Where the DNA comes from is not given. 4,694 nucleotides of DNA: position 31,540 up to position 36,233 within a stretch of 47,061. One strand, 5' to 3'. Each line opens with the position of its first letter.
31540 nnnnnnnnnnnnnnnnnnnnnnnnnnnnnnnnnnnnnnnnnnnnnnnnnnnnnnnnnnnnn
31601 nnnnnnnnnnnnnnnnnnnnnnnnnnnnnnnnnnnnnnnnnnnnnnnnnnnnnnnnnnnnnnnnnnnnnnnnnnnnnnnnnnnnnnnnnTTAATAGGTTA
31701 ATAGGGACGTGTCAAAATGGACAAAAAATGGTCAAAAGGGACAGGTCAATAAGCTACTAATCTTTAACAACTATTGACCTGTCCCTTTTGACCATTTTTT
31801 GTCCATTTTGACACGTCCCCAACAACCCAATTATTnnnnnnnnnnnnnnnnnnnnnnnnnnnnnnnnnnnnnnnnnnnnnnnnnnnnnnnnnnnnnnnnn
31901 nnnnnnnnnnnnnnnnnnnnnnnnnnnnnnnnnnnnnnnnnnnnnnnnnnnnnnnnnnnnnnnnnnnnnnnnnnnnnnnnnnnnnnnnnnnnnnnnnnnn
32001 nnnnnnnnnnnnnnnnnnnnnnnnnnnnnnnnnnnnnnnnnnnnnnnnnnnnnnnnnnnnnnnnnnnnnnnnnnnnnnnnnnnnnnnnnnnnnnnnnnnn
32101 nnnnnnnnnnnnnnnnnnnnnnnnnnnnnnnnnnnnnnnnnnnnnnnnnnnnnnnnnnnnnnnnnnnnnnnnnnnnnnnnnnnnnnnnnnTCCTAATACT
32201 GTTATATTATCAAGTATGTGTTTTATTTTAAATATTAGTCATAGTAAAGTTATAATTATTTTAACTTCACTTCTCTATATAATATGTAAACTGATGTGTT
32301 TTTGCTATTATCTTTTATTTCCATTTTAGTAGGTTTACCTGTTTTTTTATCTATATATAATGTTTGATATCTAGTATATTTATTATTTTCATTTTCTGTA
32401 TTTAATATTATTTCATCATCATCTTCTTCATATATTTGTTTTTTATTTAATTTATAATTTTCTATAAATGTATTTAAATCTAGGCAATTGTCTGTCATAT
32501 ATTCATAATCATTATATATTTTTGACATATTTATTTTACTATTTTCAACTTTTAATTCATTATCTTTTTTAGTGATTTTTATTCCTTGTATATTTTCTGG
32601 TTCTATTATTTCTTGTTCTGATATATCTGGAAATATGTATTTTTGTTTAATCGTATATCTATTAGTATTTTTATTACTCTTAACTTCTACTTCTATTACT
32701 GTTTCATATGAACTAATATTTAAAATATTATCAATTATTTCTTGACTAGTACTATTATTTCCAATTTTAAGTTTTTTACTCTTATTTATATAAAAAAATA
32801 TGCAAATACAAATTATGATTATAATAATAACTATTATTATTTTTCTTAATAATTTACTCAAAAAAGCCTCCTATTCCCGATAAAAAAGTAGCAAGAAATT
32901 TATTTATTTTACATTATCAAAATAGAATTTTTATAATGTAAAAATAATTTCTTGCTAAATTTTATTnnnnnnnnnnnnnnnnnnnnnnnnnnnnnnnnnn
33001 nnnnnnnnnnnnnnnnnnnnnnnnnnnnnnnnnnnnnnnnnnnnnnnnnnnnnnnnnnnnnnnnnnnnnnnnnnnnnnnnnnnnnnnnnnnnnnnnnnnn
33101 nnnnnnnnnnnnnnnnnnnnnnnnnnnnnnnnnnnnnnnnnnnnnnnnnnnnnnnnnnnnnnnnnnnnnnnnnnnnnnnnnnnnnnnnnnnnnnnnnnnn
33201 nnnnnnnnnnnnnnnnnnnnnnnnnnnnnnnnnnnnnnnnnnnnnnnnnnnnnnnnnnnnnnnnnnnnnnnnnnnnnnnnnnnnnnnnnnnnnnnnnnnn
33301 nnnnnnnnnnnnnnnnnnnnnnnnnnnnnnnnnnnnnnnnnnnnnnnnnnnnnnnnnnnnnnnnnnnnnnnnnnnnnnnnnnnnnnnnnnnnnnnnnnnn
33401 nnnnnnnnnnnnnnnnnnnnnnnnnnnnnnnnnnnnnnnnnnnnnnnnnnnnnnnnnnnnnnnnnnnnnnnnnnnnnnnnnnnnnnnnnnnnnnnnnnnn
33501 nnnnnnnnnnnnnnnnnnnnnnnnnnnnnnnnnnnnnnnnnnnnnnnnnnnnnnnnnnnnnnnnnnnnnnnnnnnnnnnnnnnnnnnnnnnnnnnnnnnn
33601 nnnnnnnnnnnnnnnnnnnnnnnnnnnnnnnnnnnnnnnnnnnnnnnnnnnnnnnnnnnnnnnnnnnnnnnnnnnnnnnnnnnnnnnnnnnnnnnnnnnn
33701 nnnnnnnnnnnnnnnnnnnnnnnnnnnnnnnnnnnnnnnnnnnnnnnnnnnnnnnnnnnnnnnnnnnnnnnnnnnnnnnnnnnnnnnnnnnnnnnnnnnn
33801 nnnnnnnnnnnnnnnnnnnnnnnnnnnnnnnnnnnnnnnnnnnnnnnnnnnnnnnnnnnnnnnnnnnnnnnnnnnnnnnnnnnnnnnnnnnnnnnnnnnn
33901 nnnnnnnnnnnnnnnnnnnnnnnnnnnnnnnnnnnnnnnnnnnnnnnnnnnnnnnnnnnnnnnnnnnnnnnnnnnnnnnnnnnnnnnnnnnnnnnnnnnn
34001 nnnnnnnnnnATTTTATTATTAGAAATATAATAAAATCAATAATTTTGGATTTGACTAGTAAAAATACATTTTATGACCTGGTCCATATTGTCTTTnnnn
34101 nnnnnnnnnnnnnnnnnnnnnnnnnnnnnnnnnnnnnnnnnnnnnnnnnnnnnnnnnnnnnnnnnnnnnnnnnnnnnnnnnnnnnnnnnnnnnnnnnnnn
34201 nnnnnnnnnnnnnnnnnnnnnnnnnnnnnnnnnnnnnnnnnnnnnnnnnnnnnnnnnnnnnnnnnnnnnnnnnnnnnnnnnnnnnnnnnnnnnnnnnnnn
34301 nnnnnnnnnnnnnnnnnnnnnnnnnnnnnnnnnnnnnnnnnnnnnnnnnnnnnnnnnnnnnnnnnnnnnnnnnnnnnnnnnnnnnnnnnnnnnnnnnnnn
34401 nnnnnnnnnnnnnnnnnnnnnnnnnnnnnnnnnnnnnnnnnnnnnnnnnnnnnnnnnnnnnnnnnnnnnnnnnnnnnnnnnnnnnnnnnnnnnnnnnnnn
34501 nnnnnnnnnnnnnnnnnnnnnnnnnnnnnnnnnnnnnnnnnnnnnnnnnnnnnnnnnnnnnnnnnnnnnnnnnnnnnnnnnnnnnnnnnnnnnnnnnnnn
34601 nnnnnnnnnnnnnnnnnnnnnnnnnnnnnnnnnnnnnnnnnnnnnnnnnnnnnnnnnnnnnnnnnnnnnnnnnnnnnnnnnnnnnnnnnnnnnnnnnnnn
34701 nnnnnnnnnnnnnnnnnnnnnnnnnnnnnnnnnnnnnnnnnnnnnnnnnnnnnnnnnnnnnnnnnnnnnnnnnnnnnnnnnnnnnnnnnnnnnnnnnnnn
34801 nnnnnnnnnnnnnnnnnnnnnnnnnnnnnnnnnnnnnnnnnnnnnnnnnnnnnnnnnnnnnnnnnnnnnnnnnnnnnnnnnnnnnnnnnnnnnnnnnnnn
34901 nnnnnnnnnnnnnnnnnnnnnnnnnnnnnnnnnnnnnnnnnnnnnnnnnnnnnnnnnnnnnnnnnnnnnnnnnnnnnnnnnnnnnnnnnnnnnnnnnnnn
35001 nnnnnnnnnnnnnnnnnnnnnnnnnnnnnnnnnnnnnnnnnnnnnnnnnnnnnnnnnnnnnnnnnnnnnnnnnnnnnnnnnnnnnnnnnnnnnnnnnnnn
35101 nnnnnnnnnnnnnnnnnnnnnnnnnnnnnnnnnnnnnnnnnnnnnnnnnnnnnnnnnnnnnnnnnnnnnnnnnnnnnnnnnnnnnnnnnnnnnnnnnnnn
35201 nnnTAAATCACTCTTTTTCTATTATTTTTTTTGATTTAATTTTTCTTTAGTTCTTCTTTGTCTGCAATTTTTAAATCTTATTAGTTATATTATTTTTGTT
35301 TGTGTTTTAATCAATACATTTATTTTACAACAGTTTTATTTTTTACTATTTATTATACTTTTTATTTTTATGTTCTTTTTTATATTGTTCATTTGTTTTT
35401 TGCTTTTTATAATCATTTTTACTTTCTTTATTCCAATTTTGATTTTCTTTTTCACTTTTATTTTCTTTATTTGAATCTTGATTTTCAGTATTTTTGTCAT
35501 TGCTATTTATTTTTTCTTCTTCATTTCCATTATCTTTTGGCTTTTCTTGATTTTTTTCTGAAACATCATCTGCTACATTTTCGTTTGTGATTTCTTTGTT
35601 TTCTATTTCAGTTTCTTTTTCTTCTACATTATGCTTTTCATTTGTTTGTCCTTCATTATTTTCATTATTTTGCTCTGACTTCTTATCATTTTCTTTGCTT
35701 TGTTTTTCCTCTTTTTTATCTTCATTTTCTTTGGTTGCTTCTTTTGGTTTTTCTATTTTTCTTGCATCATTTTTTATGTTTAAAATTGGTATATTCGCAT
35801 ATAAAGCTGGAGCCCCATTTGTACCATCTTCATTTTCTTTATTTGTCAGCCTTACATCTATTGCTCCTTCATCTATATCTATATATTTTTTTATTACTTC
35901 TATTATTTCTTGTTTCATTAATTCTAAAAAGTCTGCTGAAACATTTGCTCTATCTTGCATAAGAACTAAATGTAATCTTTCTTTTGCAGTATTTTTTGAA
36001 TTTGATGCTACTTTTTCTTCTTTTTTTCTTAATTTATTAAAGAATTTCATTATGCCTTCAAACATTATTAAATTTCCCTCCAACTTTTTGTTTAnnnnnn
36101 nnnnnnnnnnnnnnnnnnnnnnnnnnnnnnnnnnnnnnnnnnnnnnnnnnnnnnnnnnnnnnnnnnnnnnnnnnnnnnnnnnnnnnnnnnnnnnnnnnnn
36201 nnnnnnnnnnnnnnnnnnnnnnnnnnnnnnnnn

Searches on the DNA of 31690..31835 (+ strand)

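Call 49: search_dna_similar(query=window:31690-31835:+, collection=plasmids, mode=distant, max_evalue=1, max_rows=15)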
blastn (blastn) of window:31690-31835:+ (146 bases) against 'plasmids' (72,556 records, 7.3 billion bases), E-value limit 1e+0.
No match.

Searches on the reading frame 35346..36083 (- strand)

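Call 70: search_protein_families(library=pfam, proteins=[window:35346-36083:-])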
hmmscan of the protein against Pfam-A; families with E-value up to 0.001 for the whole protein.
window:35346-36083:- (245 aa): 1 family
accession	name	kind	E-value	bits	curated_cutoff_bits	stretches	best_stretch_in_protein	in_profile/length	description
PF03776.19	MinE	-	1.2e-23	83.2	25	1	29-100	1-67/68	Septum formation topological specificity factor MinE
